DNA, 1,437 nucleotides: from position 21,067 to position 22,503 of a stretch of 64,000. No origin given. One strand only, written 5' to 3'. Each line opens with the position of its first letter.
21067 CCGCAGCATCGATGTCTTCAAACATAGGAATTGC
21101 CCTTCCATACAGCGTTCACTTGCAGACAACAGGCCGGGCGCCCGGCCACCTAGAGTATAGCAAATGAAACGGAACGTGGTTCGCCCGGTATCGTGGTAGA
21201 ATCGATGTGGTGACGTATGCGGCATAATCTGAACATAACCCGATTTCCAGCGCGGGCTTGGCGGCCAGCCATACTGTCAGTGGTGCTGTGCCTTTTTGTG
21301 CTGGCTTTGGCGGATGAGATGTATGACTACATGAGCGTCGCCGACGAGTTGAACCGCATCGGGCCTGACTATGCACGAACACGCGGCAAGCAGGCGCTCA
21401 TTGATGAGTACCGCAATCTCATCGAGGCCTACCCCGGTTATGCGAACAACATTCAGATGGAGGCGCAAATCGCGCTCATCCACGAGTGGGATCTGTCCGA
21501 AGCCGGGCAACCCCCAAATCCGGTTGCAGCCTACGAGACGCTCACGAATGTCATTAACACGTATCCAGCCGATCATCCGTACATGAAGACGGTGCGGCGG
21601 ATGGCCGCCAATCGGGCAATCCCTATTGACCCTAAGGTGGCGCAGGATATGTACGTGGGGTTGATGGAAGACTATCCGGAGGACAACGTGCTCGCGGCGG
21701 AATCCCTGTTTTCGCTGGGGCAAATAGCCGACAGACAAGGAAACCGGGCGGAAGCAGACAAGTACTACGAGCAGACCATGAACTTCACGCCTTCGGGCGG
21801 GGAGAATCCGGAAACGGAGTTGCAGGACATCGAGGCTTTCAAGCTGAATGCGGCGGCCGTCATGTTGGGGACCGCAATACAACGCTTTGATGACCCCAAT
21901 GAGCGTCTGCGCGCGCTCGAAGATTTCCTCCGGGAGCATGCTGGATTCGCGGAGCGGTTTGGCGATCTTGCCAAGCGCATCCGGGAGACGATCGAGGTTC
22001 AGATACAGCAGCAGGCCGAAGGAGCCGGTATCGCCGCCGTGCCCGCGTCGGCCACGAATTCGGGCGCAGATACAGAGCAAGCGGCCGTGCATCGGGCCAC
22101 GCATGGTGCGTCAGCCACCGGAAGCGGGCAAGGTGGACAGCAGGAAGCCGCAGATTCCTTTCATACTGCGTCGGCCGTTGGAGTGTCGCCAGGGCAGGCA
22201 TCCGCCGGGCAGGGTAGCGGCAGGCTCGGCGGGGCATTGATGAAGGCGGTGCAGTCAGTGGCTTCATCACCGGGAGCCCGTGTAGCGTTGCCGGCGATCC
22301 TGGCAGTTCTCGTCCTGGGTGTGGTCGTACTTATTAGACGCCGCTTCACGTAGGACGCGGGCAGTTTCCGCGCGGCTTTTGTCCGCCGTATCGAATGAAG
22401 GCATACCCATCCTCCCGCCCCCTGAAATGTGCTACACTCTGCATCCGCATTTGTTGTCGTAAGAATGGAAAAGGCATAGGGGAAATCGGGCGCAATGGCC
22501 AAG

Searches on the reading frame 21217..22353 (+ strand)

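Call 22: search_protein_families(library=pfam, proteins=[window:21217-22353:+])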
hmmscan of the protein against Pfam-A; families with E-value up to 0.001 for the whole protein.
window:21217-22353:+ (378 aa): 1 family
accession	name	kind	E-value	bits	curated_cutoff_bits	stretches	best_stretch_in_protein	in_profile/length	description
PF13424.12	TPR_12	-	0.00071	20.2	30.1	0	155-189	39-73/77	Tetratricopeptide repeat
